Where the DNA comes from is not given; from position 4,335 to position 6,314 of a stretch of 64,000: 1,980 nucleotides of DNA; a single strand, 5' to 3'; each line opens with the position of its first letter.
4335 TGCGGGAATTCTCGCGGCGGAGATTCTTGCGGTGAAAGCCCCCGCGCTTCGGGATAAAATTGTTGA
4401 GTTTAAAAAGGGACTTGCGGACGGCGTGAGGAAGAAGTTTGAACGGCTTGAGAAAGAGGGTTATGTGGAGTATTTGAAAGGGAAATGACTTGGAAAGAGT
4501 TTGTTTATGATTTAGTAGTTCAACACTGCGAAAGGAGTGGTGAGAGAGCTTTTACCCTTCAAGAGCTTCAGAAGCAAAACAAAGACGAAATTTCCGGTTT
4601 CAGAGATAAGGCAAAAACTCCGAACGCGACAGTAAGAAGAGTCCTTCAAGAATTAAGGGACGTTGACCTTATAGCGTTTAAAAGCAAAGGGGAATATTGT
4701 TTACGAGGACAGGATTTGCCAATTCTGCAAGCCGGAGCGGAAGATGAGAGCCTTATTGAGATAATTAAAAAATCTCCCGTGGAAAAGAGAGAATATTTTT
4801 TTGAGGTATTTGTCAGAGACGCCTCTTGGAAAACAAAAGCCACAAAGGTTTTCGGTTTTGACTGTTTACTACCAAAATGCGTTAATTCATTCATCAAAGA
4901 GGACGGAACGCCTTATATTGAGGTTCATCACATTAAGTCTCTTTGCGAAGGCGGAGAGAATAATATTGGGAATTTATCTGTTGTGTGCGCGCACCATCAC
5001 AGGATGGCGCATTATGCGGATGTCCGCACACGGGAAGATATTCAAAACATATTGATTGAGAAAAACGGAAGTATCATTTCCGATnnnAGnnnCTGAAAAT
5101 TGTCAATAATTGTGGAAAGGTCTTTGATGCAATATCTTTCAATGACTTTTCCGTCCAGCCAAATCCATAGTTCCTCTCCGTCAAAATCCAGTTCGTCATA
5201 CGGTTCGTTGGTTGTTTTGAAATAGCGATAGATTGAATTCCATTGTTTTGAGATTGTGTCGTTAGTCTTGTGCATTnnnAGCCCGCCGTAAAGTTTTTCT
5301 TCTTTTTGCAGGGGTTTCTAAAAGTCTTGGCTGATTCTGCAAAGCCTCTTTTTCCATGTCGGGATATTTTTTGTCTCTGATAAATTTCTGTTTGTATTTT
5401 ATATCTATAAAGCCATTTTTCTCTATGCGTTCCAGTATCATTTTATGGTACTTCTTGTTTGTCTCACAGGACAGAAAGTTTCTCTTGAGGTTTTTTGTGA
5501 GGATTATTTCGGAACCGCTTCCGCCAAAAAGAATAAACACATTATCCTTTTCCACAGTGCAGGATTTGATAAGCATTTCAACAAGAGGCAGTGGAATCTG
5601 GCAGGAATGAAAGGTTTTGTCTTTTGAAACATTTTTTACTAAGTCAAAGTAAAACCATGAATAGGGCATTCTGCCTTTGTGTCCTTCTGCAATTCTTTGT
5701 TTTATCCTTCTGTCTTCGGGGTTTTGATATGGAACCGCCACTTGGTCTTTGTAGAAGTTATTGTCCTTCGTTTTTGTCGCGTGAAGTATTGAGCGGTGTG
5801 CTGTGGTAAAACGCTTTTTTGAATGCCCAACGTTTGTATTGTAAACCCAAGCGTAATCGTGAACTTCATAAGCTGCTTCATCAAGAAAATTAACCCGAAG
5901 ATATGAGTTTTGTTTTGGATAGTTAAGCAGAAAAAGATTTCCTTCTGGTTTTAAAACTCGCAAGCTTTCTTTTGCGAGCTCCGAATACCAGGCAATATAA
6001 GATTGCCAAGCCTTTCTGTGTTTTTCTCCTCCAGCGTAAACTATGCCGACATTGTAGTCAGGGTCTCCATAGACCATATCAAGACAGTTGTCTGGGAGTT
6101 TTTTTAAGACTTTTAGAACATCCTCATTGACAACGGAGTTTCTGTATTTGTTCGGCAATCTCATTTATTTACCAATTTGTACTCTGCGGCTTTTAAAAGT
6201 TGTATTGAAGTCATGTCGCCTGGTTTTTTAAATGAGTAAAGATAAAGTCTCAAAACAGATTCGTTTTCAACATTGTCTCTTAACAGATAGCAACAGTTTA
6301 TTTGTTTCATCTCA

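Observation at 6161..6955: Orphan candidate restriction endonuclease with an EID...VEGK motif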

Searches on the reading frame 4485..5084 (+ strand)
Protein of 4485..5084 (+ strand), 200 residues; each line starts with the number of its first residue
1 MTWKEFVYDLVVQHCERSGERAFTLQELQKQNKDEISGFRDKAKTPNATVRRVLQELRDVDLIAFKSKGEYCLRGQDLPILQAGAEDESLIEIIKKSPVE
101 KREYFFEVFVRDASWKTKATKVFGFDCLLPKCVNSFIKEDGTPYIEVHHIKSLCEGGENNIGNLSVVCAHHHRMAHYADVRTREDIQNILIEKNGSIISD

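Call 3: search_protein_families(library=pfam, proteins=[window:4485-5084:+], max_evalue=1)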
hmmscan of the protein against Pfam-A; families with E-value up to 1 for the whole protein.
window:4485-5084:+ (200 aa): 4 families
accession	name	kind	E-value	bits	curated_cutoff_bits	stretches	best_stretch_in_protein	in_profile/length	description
PF01844.29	HNH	-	9.2e-06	26.2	21.4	1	136-176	8-45/47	HNH endonuclease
PF17726.7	DpnI_C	-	0.00019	22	23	1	12-71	10-68/70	Dam-replacing HTH domain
PF25213.1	HVO_A0261_N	-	0.049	13.9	35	1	17-73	9-63/86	HVO_A0261 N-terminal domain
PF21431.3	Col-Pyo_DNase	-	0.19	12.3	27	1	145-177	91-124/124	Colicin/Pyocin-S2, DNase domain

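Call 4: search_protein_families(library=ncbifam, proteins=[window:4485-5084:+], max_evalue=1)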
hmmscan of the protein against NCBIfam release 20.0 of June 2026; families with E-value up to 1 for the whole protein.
window:4485-5084:+ (200 aa): 1 family
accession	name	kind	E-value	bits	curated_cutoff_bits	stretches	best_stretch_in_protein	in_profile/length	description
NF040563.1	guided_IscB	equivalog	0.00018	20.7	175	1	142-182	202-242/314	RNA-guided endonuclease IscB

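Call 7: search_protein_families(library=padloc, proteins=[window:4485-5084:+], max_evalue=1)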
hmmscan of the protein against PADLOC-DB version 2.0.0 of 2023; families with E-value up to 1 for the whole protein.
window:4485-5084:+ (200 aa): 6 families
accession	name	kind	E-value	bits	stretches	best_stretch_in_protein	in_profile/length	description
PDLC03656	mREase_IV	-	4e-09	34.6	1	97-187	178-266/277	Type IV methyl-directed restriction enzyme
PDLC00643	ZorE2|ZorE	-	0.00022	18.7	1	118-174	209-260/282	HNH endonuclease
PDLC03207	mREase_II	-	0.00059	17.3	1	11-72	193-253/256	Type II methyl-directed restriction enzyme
PDLC03662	mREase_IV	-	0.0015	15.2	1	106-183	463-542/560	Type IV methyl-directed restriction enzyme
PDLC01044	Csa3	-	0.0085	14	1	24-73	141-186/194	Type I-A associated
PDLC01848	CARF3--CARF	-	0.036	11.7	1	25-67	143-183/197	-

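Call 67: search_protein_families(library=phrogs, proteins=[window:4485-5084:+], max_evalue=0.01)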
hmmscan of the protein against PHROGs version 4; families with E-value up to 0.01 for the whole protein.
window:4485-5084:+ (200 aa): 10 families
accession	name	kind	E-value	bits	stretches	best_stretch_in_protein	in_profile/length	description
phrog_15103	-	unknown function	5.6e-11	43.4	1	101-180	180-259/280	-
phrog_7785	-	DNA, RNA and nucleotide metabolism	1.5e-06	29.2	1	141-187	77-123/147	HNH endonuclease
phrog_119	-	DNA, RNA and nucleotide metabolism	7.6e-06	26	1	108-186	184-265/443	HNH endonuclease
phrog_1271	-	DNA, RNA and nucleotide metabolism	4.8e-05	23.9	1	111-184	254-324/361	HNH endonuclease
phrog_589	-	DNA, RNA and nucleotide metabolism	0.00063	20.5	1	127-187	94-150/179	HNH endonuclease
phrog_22514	-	DNA, RNA and nucleotide metabolism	0.0013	19.9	1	141-177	75-110/187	HNH endonuclease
phrog_333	-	DNA, RNA and nucleotide metabolism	0.0014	19.8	1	145-173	48-76/138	HNH endonuclease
phrog_144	-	DNA, RNA and nucleotide metabolism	0.0019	18.9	1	132-183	87-140/175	HNH endonuclease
phrog_6050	-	DNA, RNA and nucleotide metabolism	0.0028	17.5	1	116-173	298-355/402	HNH endonuclease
phrog_5956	-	DNA, RNA and nucleotide metabolism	0.0079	16.9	0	130-178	60-110/138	HNH endonuclease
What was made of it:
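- Tried and rejected: NCBIfam and PHROGs gave no hit for the nuclease (calls 4, 67).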

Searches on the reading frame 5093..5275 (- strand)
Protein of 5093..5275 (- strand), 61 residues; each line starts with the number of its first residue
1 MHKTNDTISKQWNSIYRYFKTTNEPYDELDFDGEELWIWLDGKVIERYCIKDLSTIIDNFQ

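Call 3: search_protein_families(library=pfam, proteins=[window:5093-5275:-], max_evalue=1)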
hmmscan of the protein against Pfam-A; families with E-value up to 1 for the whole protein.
window:5093-5275:- (61 aa): 0 families

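Call 4: search_protein_families(library=ncbifam, proteins=[window:5093-5275:-], max_evalue=1)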
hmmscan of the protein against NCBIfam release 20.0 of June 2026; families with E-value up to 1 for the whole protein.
window:5093-5275:- (61 aa): 0 families

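Call 7: search_protein_families(library=padloc, proteins=[window:5093-5275:-], max_evalue=1)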
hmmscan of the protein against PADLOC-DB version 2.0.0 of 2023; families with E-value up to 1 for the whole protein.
window:5093-5275:- (61 aa): 0 families

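Call 42: find_homologous_proteins(query=window:5093-5275:-, max_evalue=0.001)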
Query window:5093-5275:- (61 aa): 1 proteins with E <= 0.001 among 1 candidates.
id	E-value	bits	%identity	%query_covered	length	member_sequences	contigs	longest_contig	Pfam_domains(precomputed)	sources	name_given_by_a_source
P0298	5.0e-36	139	100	100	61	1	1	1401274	-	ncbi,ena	-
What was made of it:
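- Tried and rejected: A search for homologues of the 61-aa ORF returned only the query itself (call 42).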

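Call 67: search_protein_families(library=phrogs, proteins=[window:5093-5275:-], max_evalue=0.01)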
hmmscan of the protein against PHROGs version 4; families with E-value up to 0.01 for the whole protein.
window:5093-5275:- (61 aa): 0 families

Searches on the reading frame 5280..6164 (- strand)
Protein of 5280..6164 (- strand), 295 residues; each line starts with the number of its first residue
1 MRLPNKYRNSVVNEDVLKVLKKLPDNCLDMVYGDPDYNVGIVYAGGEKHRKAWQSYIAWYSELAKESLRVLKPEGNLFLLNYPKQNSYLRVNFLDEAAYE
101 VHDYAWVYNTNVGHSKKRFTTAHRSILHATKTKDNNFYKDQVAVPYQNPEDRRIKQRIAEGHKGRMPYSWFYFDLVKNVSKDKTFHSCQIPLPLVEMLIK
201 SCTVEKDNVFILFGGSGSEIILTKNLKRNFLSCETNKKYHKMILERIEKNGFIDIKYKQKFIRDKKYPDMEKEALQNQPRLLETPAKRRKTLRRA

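Call 3: search_protein_families(library=pfam, proteins=[window:5280-6164:-], max_evalue=1)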
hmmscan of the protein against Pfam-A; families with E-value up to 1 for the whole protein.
window:5280-6164:- (295 aa): 2 families
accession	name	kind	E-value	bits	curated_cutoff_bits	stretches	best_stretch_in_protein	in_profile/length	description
PF01555.25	N6_N4_Mtase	-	1.3e-28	100.9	26.7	1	29-244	2-220/221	DNA methylase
PF10957.13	Spore_Cse60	-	0.22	12.1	20.7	1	243-260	22-39/60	Sporulation protein Cse60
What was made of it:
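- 5277..6164 (-): M gene: 295-aa beta-class N4/N6 DNA methyltransferase, the cognate protective enzyme. Pfam N6_N4_Mtase (call 3).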

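Call 4: search_protein_families(library=ncbifam, proteins=[window:5280-6164:-], max_evalue=1)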
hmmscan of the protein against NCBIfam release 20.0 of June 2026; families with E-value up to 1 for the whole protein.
window:5280-6164:- (295 aa): 3 families
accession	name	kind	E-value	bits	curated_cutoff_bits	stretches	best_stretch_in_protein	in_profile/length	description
NF008572.0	PRK11524.1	equivalog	2.1e-27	96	292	1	9-265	15-274/294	adenine-specific DNA-methyltransferase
NF050803.1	DnaMtaseCcrMCaul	equivalog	1.6e-17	63.5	830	1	8-267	3-267/350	adenine-specific DNA-methyltransferase CcrM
NF010253.0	PRK13699.1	subfamily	3.6e-09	36.6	244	2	12-75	5-66/226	DNA methyltransferase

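Call 7: search_protein_families(library=padloc, proteins=[window:5280-6164:-], max_evalue=1)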
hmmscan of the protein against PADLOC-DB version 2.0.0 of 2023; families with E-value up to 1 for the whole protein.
window:5280-6164:- (295 aa): 45 families (the best 25 are shown)
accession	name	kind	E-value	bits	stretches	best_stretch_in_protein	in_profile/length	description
PDLC03337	MTase_II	-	4.5e-112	371.6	1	6-252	6-250/264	Type II methyltransferase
PDLC03299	MTase_II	-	1.7e-40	137.4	1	9-277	15-287/296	Type II methyltransferase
PDLC03371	MTase_II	-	1.2e-34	118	1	6-249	8-254/260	Type II methyltransferase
PDLC03238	MTase_II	-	5.6e-25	86.2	1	11-259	126-375/428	Type II methyltransferase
PDLC03230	MTase_II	-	8.2e-24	82.5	1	3-243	30-278/360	Type II methyltransferase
PDLC03320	MTase_II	-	8.8e-24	82.2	1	11-249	35-276/289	Type II methyltransferase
PDLC03300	MTase_II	-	2.7e-22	77.2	2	48-253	78-282/302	Type II methyltransferase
PDLC03353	MTase_II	-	1e-21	75.7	1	9-248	10-251/260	Type II methyltransferase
PDLC03387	MTase_II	-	6.2e-21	72.8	2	99-249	141-277/289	Type II methyltransferase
PDLC03216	MTase_II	-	3.2e-19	67.2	1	5-270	8-278/364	Type II methyltransferase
PDLC03265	MTase_II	-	5.6e-19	66.7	2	10-91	26-108/333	Type II methyltransferase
PDLC03295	MTase_II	-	6.2e-18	63.3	2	115-251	135-270/292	Type II methyltransferase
PDLC03738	oMTase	-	5.1e-16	56.3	1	6-254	18-272/376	orphan methyltransferase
PDLC03251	MTase_II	-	1.4e-13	48.8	2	182-250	201-269/282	Type II methyltransferase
PDLC03327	MTase_II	-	5.8e-13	46.8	1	15-255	46-295/319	Type II methyltransferase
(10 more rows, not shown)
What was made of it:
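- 5277..6164 (-): PADLOC MTase_II PDLC03337, E=4.5e-112 (call 7).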

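Call 21: search_solved_structures(query=window:5280-6164:-, max_evalue=0.001, show_alignments=2)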
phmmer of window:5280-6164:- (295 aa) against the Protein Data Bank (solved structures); distinct sequences matched with E-value up to 0.001: 10.
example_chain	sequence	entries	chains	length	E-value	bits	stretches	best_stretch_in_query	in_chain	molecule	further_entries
9c3u_A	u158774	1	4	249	3.8e-17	65.5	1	13-247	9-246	Methyltransferase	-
8urk_A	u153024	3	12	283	4.6e-17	65.2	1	12-247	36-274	Methyltransferase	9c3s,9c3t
1g60_A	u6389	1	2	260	1.4e-15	60.3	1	22-241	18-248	Adenine-specific Methyltransferase MboIIA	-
1eg2_A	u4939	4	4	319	1.1e-11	47.5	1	15-255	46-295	MODIFICATION METHYLASE RSRI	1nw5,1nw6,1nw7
1nw8_A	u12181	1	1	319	2.6e-11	46.3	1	15-255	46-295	MODIFICATION METHYLASE RSRI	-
8s9n_A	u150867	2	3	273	5.5e-11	45.3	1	161-248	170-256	DNA cytosine-N4 methyltransferase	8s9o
8s9m_A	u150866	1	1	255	5.9e-11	45.1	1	8-248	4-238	DNA cytosine-N4 methyltransferase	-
5hek_A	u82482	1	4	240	1.1e-06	31.1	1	181-247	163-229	Adenine specific DNA methyltransferase (DpnA)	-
6pbd_A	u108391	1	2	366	1.2e-06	31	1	10-248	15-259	Modification methylase CcrMI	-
5hfj_A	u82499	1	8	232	1.5e-06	30.7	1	181-247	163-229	Adenine specific DNA methyltransferase (DpnA)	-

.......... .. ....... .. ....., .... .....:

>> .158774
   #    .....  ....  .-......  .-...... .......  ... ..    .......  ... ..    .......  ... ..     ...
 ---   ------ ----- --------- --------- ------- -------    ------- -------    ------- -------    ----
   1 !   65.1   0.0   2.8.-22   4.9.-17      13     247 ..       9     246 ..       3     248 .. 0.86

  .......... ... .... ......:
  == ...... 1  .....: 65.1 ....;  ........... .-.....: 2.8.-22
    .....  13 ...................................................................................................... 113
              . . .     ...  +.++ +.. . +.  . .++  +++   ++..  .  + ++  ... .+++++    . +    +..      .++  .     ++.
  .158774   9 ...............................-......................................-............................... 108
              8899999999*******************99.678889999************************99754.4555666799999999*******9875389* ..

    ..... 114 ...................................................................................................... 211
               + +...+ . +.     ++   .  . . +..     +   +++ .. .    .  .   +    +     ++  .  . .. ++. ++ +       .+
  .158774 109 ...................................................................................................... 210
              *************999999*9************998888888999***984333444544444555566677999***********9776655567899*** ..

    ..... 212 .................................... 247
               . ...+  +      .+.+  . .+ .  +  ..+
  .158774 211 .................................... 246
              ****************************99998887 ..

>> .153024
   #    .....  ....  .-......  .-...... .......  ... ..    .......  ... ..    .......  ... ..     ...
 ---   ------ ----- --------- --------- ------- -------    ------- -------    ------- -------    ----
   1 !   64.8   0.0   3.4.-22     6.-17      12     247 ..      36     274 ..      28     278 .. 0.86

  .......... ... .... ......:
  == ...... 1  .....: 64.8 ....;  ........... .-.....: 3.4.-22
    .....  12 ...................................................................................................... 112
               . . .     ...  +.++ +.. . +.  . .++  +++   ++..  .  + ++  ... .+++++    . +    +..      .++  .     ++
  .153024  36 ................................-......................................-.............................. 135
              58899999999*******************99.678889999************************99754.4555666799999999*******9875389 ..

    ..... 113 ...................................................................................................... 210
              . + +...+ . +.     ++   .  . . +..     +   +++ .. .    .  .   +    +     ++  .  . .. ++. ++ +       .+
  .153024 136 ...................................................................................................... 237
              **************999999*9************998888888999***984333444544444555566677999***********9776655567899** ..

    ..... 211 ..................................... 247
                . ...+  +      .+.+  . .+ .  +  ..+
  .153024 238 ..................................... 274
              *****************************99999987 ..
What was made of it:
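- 5277..6164 (-): PDB relatives include M.MboIIA and M.RsrI (call 21).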

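Call 64: find_homologous_proteins(query=window:5280-6164:-, max_evalue=1e-30)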
Query window:5280-6164:- (295 aa): 2984 proteins with E <= 1e-30 among 3504 candidates; the best 120 are listed.
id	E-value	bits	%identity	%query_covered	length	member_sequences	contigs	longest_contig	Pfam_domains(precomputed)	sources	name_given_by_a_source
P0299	1.4e-199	679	100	100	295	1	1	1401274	PF01555.25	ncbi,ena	-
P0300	8.9e-164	562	82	100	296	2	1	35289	PF01555.25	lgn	-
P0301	4.3e-157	540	79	100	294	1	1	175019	PF01555.25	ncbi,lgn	ncbi:MAG: DNA-methyltransferase [Thermodesulfobacteriota bacterium]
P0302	2.3e-145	501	81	88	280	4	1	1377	PF01555.25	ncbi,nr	ncbi:MAG: site-specific DNA-methyltransferase [Alphaproteobacteria bacterium]|nr:site-specific DNA-m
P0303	1.6e-144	498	77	90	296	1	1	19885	PF01555.25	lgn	-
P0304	2.0e-143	495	74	96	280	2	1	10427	PF01555.25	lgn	-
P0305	2.2e-143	495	83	85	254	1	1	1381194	PF01555.25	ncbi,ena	-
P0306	2.7e-143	494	73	98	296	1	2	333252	PF01555.25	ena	-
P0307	6.5e-143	493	79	88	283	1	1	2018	PF01555.25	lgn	-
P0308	2.8e-139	481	58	88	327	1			PF01555.25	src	-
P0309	6.8e-139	480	75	89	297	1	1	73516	PF01555.25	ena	-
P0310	5.8e-137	474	70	97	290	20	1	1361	PF01555.25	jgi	-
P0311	4.5e-136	471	83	81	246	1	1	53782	PF01555.25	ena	-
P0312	4.5e-134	464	75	88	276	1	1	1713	PF01555.25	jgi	-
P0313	7.2e-134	463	76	88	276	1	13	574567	PF01555.25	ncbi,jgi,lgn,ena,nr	ncbi:MAG TPA: site-specific DNA-methyltransferase [Bacteroidia bacterium]|nr:site-specific DNA-methy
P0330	4.3e-129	448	67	97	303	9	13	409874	PF01555.25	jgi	jgi:site-specific DNA-methyltransferase (adenine-specific)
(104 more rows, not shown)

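Call 65: find_encoding_contigs(protein=P0313, flank=3500, max_places=6)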
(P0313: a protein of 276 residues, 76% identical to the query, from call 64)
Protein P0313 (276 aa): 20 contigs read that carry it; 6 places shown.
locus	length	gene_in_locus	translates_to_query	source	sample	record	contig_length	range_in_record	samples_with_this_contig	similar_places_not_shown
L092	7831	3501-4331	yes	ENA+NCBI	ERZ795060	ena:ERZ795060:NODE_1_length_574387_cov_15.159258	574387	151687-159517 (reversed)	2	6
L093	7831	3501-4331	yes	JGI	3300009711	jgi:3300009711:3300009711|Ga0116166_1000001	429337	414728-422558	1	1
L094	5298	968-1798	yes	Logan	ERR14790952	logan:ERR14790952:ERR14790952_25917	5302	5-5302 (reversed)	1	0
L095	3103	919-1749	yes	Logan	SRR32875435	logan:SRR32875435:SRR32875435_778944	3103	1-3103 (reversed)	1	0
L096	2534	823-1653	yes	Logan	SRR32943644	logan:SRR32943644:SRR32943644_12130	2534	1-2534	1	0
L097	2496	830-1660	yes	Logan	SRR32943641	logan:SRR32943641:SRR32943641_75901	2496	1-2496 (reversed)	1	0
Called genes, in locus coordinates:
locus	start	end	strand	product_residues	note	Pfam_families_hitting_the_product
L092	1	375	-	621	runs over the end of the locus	PF13687:DUF4153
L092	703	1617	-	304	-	PF13621:Cupin_8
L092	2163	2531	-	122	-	-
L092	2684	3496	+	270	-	PF22515:DUF6996, PF22518:DUF6997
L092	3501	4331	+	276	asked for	PF01555:N6_N4_Mtase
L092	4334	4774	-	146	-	PF13588:HSDR_N_2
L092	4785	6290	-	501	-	PF13100:OstA_2, PF03968:LptD_N (faint), PF06835:LptC (faint)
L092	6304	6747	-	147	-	PF00692:dUTPase, PF22769:DCD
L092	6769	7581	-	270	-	PF00459:Inositol_P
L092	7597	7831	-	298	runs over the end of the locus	PF18030:Rimk_N, PF14397:ATPgrasp_ST (faint), PF02655:ATP-grasp_3, PF08443:RimK, PF07478:Dala_Dala_lig_C, PF02955:GSH-S_ATP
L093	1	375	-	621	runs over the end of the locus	PF13687:DUF4153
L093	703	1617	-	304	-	PF13621:Cupin_8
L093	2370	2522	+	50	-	-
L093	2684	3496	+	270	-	PF22515:DUF6996, PF22518:DUF6997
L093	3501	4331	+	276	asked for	PF01555:N6_N4_Mtase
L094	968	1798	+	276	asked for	PF01555:N6_N4_Mtase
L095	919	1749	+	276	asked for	PF01555:N6_N4_Mtase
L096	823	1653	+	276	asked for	PF01555:N6_N4_Mtase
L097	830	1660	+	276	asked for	PF01555:N6_N4_Mtase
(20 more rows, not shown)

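Call 66: find_encoding_contigs(protein=P0330, flank=3500, max_places=6)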
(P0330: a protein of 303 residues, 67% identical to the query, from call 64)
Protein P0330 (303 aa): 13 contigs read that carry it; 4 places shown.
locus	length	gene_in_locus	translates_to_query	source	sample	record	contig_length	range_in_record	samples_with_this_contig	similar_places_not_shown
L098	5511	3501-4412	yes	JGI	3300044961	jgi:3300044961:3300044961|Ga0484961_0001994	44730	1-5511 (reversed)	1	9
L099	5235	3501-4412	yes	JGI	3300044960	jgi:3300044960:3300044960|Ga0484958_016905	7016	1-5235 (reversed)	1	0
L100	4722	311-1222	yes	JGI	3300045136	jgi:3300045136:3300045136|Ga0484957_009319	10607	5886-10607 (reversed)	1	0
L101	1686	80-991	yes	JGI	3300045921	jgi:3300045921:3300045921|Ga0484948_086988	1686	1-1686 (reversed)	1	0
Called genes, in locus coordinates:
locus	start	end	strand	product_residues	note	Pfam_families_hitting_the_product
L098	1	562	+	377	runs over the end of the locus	-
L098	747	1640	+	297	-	PF12784:PDDEXK_2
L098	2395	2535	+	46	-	PF00589:Phage_integrase (weak)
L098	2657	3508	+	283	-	PF22515:DUF6996, PF22518:DUF6997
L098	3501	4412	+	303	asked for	PF01555:N6_N4_Mtase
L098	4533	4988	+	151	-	-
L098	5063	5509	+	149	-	?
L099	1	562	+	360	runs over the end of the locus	-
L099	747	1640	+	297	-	PF12784:PDDEXK_2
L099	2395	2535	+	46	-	PF00589:Phage_integrase (weak)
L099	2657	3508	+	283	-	PF22515:DUF6996, PF22518:DUF6997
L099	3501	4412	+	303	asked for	PF01555:N6_N4_Mtase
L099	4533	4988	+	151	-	-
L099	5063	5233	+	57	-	?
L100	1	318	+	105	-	?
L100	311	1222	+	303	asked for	PF01555:N6_N4_Mtase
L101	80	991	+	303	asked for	PF01555:N6_N4_Mtase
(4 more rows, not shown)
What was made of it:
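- On Type II restriction-modification system: The reciprocal check starting from the methyltransferase agrees (calls 65, 66).
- Starting from the methyltransferase side recovers the same partner (calls 65, 66).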
